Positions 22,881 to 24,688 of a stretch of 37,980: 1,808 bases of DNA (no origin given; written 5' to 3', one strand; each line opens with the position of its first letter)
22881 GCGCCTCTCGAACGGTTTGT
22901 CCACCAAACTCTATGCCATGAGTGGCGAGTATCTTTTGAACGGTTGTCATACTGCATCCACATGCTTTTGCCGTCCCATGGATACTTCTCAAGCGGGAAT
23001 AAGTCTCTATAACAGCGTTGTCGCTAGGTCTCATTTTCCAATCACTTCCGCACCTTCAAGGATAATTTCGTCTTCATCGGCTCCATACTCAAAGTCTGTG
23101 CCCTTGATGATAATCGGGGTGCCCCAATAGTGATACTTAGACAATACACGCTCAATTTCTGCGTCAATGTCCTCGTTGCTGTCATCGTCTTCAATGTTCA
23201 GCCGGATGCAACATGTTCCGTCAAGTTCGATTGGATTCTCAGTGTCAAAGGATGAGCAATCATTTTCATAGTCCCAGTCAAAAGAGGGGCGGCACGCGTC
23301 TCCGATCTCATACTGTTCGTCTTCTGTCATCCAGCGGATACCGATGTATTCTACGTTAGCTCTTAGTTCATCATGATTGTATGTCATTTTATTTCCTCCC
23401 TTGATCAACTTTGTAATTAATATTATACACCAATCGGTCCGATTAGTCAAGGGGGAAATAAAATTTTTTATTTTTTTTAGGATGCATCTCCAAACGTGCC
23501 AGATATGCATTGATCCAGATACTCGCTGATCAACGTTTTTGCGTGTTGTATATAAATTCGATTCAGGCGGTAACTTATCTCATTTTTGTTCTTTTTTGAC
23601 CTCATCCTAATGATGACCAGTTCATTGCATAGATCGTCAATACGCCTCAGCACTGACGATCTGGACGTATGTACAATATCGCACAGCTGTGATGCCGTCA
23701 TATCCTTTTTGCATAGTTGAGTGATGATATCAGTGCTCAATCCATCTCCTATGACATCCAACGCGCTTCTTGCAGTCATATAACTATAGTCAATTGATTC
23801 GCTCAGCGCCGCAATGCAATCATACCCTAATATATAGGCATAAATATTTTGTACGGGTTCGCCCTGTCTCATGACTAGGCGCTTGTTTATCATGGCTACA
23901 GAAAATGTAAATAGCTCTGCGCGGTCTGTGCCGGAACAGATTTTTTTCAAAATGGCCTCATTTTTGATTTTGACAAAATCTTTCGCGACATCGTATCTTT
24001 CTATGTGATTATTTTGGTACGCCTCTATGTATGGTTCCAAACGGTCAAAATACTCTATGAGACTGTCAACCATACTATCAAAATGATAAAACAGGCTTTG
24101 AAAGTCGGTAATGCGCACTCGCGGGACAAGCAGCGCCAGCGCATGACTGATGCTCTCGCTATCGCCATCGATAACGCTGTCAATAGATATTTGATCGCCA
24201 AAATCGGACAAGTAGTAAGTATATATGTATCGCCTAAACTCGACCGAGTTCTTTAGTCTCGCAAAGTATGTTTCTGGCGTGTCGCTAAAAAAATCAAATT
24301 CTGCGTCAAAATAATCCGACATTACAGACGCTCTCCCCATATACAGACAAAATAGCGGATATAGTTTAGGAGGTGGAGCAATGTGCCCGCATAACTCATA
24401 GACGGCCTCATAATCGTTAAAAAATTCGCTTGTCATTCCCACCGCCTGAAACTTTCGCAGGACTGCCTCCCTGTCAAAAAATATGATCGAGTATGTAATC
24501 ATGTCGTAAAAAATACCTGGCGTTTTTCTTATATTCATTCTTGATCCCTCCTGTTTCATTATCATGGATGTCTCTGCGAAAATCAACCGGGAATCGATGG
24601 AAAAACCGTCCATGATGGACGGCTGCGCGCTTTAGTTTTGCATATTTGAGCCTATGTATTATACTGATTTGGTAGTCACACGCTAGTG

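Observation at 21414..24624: Minus-strand accessory island between lysis cassette and integrase: duplicated operator-promoter modules driving acidic small proteins with HTH regulators (Acr/Aca-like)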

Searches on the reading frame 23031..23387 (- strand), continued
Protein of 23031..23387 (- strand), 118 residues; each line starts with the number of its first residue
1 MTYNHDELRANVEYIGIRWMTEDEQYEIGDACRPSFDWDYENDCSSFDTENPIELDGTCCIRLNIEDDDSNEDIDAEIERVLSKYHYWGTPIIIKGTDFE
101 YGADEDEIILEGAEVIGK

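Call 96: list_cluster_members(proteins=[window:23031-23387:-, window:22162-23034:-, window:23477-24538:-, window:21968-22165:-, window:21674-21898:-, window:21414-21659:-, window:20379-21206:+])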
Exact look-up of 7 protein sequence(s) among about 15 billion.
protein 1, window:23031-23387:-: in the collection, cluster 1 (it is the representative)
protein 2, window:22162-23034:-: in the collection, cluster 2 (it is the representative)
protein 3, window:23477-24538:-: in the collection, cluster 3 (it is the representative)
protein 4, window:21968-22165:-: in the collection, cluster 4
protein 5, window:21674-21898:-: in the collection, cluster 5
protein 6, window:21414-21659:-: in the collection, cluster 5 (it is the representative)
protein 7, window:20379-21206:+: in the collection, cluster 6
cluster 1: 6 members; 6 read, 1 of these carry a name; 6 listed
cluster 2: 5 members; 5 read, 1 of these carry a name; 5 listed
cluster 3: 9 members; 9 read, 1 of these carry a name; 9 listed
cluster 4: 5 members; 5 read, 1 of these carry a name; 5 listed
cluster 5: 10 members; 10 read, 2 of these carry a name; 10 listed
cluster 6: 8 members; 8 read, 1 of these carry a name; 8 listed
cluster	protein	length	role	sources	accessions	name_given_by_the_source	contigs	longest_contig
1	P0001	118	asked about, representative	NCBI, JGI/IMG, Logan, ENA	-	hypothetical protein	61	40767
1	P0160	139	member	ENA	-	-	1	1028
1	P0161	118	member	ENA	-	-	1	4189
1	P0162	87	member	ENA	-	-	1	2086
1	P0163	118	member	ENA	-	-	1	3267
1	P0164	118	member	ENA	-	-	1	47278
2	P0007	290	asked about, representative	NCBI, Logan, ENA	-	-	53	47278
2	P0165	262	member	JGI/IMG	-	hypothetical protein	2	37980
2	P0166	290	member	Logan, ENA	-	-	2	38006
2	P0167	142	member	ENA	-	-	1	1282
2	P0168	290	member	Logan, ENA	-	-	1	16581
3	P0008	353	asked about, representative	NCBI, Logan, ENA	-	-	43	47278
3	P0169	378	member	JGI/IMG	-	hypothetical protein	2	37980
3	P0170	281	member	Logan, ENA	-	-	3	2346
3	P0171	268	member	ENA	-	-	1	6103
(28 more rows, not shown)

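Call 100: search_protein_families(library=pfam, proteins=[L030:1373-2047:+, L031:2115-2753:+, L011:2401-2910:+, L018:3815-4360:+], max_evalue=0.01)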
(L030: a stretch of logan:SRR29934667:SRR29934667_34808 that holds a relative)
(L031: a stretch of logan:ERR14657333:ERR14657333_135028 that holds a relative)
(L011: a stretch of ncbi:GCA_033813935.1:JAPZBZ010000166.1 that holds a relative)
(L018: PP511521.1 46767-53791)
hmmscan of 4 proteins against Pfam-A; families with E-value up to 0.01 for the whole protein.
L030:1373-2047:+ (224 aa): 1 family
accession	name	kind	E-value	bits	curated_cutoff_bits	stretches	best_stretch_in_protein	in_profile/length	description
PF00847.26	AP2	-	3.1e-05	24.6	33.3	1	158-207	1-53/54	AP2 domain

L031:2115-2753:+ (212 aa): 1 family
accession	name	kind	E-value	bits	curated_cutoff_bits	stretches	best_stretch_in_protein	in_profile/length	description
PF00847.26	AP2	-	0.0012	19.5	33.3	1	149-189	1-48/54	AP2 domain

L011:2401-2910:+ (169 aa): 4 families
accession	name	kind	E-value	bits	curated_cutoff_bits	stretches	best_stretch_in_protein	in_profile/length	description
PF13560.12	HTH_31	-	2.2e-05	25.1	27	1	110-154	5-50/64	Helix-turn-helix domain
PF01381.28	HTH_3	-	5.8e-05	23.5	23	1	111-158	1-48/55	Helix-turn-helix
PF13384.12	HTH_23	-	0.0051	17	24.6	0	114-137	14-35/50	Homeodomain-like domain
PF12844.13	HTH_19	-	0.0056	17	30.2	0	109-158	2-51/64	Helix-turn-helix domain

L018:3815-4360:+ (181 aa): 2 families
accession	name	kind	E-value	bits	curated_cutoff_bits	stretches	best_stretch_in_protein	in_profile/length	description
PF02195.25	ParB_N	-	4.1e-09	36.8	26.3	1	20-98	11-93/95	ParB N-terminal domain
PF18274.6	V_ATPase_prox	-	0.0018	18.7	27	1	58-96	4-42/52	Vacuolar ATPase Subunit I N-terminal proximal lobe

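Call 109: find_related_loci(query=A5, collection=viral_contigs, flank=3000)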
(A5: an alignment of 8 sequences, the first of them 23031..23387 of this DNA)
Query A5 (118 aa) in viral_contigs; peptide patterns used: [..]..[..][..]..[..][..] (x = any residue, [..] = any of these).
21 stretches matched a pattern; 12 encode a relative of the query (tblastn E <= 1e-3); 12 distinct loci.
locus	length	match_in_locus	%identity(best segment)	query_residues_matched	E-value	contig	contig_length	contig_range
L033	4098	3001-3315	52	13-116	5e-32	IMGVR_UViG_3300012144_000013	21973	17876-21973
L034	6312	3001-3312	53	14-117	2e-29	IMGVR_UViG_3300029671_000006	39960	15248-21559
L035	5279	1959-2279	46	15-117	1e-26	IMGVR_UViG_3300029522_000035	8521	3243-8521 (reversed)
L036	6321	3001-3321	46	15-117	1e-26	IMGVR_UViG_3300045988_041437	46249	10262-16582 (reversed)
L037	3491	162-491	47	10-117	2e-26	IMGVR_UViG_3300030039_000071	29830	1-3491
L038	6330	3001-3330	45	10-117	2e-26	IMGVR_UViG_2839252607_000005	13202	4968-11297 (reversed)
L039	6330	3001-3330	45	10-117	2e-26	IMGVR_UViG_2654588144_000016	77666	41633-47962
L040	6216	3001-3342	39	7-115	6e-17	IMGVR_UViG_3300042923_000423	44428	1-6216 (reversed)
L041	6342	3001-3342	39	7-115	6e-17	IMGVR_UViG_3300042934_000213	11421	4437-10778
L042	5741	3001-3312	38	11-116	3e-14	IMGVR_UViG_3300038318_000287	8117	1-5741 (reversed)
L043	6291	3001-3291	39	14-113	3e-14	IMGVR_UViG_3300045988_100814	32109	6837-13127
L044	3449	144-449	35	11-116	3e-13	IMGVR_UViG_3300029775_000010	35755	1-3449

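Call 113: search_protein_families(library=pfam, proteins=[L033:3349-3546:+, L038:2547-2771:-, L042:3357-3758:+, L044:1012-1200:+, L034:3585-3956:+, L035:2303-3043:+, L034:3349-3534:+, L038:3371-4408:+, L033:1770-2633:+, L044:622-867:+], max_evalue=0.01)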
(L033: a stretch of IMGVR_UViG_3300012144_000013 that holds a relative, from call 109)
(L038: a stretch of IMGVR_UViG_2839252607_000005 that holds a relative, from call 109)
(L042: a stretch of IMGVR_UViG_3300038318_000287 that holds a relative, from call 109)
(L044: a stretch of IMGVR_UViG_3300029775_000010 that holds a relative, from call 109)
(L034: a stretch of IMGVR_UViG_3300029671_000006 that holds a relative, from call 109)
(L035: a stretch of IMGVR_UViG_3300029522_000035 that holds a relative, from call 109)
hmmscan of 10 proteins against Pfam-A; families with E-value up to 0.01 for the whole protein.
L033:3349-3546:+ (65 aa): 2 families
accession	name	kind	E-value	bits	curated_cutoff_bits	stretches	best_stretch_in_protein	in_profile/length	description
PF09274.16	ParG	-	0.00088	19.8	21.4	1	21-55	36-70/76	ParG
PF21432.3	56B_RHH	-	0.007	16.7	27.2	1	34-55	7-28/32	56B-like, Ribbon-helix-helix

L038:2547-2771:- (74 aa): 0 families

L042:3357-3758:+ (133 aa): 4 families
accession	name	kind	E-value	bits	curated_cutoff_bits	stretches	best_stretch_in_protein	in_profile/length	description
PF01381.28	HTH_3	-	1.5e-14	54.2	23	1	10-62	1-53/55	Helix-turn-helix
PF13560.12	HTH_31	-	3.4e-10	40.5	27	1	6-66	2-63/64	Helix-turn-helix domain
PF12844.13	HTH_19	-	7.1e-07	29.5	30.2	1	7-62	1-56/64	Helix-turn-helix domain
PF15731.11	MqsA_antitoxin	-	9.3e-05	23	30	1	7-66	71-129/131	Antitoxin component of bacterial toxin-antitoxin system, MqsA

L044:1012-1200:+ (62 aa): 1 family
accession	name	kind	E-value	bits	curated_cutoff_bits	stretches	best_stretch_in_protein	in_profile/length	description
PF09998.14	DUF2239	-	0.0024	18.1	25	1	31-52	95-116/182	Uncharacterized protein conserved in bacteria (DUF2239)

L034:3585-3956:+ (123 aa): 2 families
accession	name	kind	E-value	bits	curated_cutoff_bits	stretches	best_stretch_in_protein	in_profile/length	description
PF01381.28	HTH_3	-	2.9e-05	24.5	23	1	62-98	1-37/55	Helix-turn-helix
PF12844.13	HTH_19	-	0.00063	20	30.2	1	62-99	4-40/64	Helix-turn-helix domain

L035:2303-3043:+ (246 aa): 7 families
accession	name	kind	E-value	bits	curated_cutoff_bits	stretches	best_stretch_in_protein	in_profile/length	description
PF07191.17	Zn_ribbon_6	-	1.3e-05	25.6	25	0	5-71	2-64/67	Double zinc ribbon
PF09723.15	Zn_ribbon_8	-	2.1e-05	24.9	34.4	0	5-32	7-39/41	Zinc ribbon domain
PF01155.25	HypA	-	2.6e-05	24.7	28.9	0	87-113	72-97/112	Hydrogenase/urease nickel incorporation, metallochaperone, hypA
PF07282.18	Cas12f1-like_TNB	-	0.00017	22.1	26.3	0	4-34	29-54/60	Cas12f1-like, TNB domain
PF18912.6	DZR_2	-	0.00023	21.4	27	0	5-61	9-56/56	Double zinc ribbon domain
PF14446.12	Prok-RING_1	-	0.00043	20.6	29.1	0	143-166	4-26/54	Prokaryotic RING finger family 1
PF12773.13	DZR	-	0.00089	19.8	27.3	0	4-45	13-45/45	Double zinc ribbon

L034:3349-3534:+ (61 aa): 1 family
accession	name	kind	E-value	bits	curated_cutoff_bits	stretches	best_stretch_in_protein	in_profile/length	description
PF22147.1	AcrIC5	-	1.4e-05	25.6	27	1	8-43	9-43/53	Anti-CRISPR protein AcrIC5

L038:3371-4408:+ (345 aa): 2 families
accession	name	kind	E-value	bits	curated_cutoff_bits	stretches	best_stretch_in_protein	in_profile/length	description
PF18847.6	LPD29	-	4.5e-15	56.6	27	1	89-202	1-92/93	Large polyvalent protein associated domain 29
PF00226.36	DnaJ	-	0.0077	16.8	27.8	0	10-46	13-53/63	DnaJ domain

L033:1770-2633:+ (287 aa): 2 families
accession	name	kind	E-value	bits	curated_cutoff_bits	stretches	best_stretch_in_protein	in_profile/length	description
PF07538.16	ChW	-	1.4e-33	114.8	22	3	169-199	1-31/35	Clostridial hydrophobic W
PF01510.30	Amidase_2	-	3.6e-14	53.7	26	1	24-139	6-130/131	N-acetylmuramoyl-L-alanine amidase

L044:622-867:+ (81 aa): 0 families

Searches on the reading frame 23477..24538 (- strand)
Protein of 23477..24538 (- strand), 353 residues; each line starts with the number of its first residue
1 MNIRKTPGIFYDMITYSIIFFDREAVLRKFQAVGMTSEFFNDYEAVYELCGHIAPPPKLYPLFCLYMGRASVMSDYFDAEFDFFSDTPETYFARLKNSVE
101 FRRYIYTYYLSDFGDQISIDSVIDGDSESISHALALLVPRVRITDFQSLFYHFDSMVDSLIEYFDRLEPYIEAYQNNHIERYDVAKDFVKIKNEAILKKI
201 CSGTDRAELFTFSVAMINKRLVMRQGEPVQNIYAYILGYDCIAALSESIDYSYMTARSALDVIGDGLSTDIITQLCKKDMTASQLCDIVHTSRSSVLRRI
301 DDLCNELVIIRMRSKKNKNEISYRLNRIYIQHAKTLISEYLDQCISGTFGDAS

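Call 6: search_protein_families(library=pfam, proteins=[window:23477-24538:-], max_evalue=0.1)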
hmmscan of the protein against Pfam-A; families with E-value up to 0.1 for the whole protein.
window:23477-24538:- (353 aa): 6 families
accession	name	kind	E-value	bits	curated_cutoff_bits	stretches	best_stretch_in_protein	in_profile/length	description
PF08279.18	HTH_11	-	0.0028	17.9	25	1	270-314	4-50/55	HTH domain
PF01022.26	HTH_5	-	0.0086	16.4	22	1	270-298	6-34/47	Bacterial regulatory protein, arsR family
PF13412.12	HTH_24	-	0.03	14.3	21.9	1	279-306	17-44/48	Winged helix-turn-helix DNA-binding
PF21576.2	T6SS_Tgi2PP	-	0.039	14.8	27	1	222-265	29-72/102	T6SS, Immunity protein Tgi2PP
PF25792.1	BREX_BrxC_helical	-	0.044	14.5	27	0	128-192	56-119/123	BREX ATP-binding protein BrxC alpha helical domain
PF02796.21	HTH_7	-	0.078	13.6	23.8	0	272-298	14-40/45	Helix-turn-helix domain of resolvase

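Call 7: search_protein_families(library=phrogs, proteins=[window:23477-24538:-], max_evalue=0.01)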
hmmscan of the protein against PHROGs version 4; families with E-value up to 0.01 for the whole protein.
window:23477-24538:- (353 aa): 0 families

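Call 8: search_protein_families(library=padloc, proteins=[window:23477-24538:-], max_evalue=0.1)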
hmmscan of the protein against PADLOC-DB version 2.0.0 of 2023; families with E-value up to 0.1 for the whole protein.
window:23477-24538:- (353 aa): 1 family
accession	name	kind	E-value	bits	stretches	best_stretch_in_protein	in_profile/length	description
PDLC01438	Csa3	-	0.00074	17.6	1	255-332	137-208/305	"CAS-I,CAS-II,CAS-III,CAS-IV,CAS-V,CAS-VI; associated_signaling"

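Call 11: search_protein_families(library=ncbifam, proteins=[window:23477-24538:-], max_evalue=0.05)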
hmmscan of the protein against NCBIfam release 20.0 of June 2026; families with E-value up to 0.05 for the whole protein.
window:23477-24538:- (353 aa): 4 families
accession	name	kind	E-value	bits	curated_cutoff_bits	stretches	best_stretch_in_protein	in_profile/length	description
NF001386.0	PRK00279.2-4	equivalog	0.00078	19.1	256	1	177-343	29-192/220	adenylate kinase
NF033789.1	repress_SdpR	subfamily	0.0018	18.2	100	1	265-333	7-72/79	autorepressor SdpR family transcription factor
NF053606.1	Sta1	subfamily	0.014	15.4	80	1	271-339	25-95/100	Sta1 family transcriptional regulator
TIGR01889.1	Staph_reg_Sar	paralog_domain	0.05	13.9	62.6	0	272-340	34-104/109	staphylococcal accessory regulator family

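Call 13: search_solved_structures(query=window:23477-24538:-, max_evalue=1, show_alignments=2)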
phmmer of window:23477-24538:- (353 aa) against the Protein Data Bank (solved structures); distinct sequences matched with E-value up to 1: 1.
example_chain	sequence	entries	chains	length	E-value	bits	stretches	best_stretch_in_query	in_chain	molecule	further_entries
5jo7_A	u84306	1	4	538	0.51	13.1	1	142-182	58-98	Vetispiradiene synthase 1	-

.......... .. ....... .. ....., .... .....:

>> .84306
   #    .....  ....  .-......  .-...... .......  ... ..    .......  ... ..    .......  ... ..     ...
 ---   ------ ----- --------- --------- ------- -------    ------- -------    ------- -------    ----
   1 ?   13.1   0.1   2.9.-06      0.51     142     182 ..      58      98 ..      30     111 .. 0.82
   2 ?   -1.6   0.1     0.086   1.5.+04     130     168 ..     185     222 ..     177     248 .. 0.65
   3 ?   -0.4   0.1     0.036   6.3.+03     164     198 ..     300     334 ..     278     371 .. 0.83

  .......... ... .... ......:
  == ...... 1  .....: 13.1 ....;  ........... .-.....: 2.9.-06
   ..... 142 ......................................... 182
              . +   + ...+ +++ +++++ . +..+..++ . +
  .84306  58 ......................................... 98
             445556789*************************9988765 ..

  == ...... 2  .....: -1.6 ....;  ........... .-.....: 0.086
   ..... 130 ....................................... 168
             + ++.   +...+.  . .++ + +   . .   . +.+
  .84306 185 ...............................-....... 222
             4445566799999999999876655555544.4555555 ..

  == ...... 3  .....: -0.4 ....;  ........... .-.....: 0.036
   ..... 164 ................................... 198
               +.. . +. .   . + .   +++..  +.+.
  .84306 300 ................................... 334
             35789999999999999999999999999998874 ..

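Call 21: find_homologous_proteins(query=window:23477-24538:-, max_evalue=0.001)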
Query window:23477-24538:- (353 aa): 3 proteins with E <= 0.001 among 1437 candidates.
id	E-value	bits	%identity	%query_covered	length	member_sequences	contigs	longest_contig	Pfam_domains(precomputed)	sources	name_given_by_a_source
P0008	1.9e-232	789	100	100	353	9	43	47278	-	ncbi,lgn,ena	-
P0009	2.0e-188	644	83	98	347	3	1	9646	-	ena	-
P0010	6.6e-161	554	70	98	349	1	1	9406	-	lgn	-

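Call 22: find_encoding_contigs(protein=P0009, flank=8000, max_places=3)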
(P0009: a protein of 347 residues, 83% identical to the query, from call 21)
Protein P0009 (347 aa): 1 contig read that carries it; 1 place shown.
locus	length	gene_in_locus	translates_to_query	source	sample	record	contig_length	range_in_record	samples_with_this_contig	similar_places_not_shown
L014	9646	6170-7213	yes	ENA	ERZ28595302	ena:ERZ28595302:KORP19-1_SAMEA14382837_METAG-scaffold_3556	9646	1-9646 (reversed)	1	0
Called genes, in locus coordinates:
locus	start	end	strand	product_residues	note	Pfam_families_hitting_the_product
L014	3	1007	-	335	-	?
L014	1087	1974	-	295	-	PF00528:BPD_transp_1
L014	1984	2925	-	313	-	PF00528:BPD_transp_1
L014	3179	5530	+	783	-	PF12833:HTH_18, PF00165:HTH_AraC (weak)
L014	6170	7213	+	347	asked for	-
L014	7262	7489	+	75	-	PF01381:HTH_3 (weak)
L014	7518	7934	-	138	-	-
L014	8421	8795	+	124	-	-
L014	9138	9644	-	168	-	?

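Call 23: find_encoding_contigs(protein=P0010, flank=8000, max_places=3)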
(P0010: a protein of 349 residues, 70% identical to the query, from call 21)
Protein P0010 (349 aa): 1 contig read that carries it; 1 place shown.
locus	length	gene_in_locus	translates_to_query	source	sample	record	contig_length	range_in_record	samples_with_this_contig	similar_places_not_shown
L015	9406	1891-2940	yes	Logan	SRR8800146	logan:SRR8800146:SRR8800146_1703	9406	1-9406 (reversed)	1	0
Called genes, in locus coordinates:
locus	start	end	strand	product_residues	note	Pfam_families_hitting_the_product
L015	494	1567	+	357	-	PF00589:Phage_integrase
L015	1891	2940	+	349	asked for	-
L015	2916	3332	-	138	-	-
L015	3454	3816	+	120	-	PF13711:DUF4160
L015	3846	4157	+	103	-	PF10387:DUF2442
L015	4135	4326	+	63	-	-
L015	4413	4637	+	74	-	-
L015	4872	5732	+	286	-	PF07751:Abi_2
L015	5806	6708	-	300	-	PF01510:Amidase_2, PF09374:PG_binding_3 (faint), PF01471:PG_binding_1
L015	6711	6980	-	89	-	PF16079:Phage_holin_5_2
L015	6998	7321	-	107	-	-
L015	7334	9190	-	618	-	PF05895:DUF859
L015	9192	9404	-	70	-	?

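Call 42: find_related_loci(query=A1, collection=genome_contigs, flank=8000)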
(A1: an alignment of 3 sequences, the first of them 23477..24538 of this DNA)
Query A1 (353 aa) in genome_contigs; peptide patterns used: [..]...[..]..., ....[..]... (x = any residue, [..] = any of these).
59 stretches matched a pattern, but none encodes a relative of the query by tblastn (E <= 1e-3).
